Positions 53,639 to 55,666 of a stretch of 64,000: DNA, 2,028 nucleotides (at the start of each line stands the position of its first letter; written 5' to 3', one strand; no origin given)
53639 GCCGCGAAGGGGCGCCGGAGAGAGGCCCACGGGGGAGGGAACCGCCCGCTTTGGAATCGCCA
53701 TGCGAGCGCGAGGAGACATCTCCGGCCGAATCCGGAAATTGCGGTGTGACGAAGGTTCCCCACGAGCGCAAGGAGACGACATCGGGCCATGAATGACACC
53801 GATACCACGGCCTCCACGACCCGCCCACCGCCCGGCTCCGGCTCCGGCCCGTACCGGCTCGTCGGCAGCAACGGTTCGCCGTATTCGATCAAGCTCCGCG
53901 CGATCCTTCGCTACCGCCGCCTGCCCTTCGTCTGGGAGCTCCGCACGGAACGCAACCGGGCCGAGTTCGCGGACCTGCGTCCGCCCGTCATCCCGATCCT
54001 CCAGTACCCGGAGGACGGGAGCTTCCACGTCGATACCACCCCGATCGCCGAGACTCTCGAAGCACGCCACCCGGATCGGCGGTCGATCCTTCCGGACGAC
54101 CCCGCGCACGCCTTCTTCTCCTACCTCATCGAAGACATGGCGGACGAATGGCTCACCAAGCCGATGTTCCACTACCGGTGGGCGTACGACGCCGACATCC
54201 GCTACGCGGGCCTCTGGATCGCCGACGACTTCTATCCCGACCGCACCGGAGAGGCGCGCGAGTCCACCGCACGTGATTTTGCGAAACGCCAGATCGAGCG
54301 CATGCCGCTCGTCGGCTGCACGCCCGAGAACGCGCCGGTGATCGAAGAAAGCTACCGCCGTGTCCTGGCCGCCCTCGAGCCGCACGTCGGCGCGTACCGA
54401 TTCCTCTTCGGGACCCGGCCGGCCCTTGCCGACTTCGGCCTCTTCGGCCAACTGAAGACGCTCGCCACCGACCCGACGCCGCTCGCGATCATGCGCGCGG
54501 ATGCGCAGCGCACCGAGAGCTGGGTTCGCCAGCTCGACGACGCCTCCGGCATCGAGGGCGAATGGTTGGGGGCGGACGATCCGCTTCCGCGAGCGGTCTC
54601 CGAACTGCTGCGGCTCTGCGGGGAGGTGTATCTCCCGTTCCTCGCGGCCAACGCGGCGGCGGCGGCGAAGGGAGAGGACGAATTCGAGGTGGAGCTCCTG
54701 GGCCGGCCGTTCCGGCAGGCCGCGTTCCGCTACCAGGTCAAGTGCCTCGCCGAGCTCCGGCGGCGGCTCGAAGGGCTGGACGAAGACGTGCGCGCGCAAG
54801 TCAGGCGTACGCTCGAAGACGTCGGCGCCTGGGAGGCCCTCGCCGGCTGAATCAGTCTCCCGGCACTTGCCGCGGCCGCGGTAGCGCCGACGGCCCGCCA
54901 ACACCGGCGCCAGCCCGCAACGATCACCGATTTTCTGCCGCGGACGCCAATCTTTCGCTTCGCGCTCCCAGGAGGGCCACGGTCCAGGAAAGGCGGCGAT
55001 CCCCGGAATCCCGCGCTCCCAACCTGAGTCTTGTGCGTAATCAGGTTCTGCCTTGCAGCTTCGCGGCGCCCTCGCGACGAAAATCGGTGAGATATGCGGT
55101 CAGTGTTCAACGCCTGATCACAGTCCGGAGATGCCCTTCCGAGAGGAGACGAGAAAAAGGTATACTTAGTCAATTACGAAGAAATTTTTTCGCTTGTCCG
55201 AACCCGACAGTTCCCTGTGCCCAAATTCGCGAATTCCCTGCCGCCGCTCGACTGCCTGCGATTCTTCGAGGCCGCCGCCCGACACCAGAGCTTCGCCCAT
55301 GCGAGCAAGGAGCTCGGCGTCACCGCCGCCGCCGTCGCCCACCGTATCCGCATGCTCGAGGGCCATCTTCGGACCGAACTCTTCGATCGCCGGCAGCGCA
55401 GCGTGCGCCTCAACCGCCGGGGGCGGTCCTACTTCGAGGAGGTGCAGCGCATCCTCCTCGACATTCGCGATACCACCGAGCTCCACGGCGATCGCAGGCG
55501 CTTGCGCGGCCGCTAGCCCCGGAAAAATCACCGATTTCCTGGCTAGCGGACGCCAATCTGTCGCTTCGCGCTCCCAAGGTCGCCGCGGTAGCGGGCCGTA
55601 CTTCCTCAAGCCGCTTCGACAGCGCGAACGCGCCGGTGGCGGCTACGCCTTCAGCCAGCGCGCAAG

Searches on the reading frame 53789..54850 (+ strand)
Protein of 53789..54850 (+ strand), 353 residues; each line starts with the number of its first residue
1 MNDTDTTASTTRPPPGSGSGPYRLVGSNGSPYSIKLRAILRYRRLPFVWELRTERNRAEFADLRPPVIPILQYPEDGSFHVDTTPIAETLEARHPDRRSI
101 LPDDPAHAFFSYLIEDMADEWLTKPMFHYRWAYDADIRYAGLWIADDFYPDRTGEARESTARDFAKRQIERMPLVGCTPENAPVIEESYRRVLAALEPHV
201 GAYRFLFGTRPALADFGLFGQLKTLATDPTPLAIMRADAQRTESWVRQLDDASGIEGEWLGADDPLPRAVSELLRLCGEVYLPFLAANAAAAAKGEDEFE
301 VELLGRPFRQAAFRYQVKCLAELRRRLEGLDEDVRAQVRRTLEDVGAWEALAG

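Call 63: find_encoding_contigs(protein=window:53789-54850:+, flank=3000, max_places=6)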
Protein window:53789-54850:+ (353 aa): no gene with exactly this product is on record in the collection.

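Call 103: search_protein_families(library=pfam, proteins=[window:53789-54850:+], max_evalue=0.001)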
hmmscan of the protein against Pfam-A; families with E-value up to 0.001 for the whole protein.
window:53789-54850:+ (353 aa): 3 families
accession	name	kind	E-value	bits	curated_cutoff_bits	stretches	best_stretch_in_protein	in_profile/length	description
PF13417.12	GST_N_3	-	1.9e-08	35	22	1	24-97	1-74/75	Glutathione S-transferase, N-terminal domain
PF13409.12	GST_N_2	-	1.6e-07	32.2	25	1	30-92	2-69/70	Glutathione S-transferase, N-terminal domain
PF13410.11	GST_C_2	-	0.00012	22.5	24.9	1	186-235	8-57/69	Glutathione S-transferase, C-terminal domain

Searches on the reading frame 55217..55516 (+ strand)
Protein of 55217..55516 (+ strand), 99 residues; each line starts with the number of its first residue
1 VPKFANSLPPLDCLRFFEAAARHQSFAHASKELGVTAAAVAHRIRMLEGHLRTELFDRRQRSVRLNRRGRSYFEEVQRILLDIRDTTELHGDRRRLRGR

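Call 103: search_protein_families(library=pfam, proteins=[window:55217-55516:+], max_evalue=0.001)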
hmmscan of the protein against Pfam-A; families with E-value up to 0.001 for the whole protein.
window:55217-55516:+ (99 aa): 1 family
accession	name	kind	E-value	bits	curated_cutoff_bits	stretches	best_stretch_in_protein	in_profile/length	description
PF00126.33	HTH_1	-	1.8e-16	60.3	26.6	1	13-70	3-60/60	Bacterial regulatory helix-turn-helix protein, lysR family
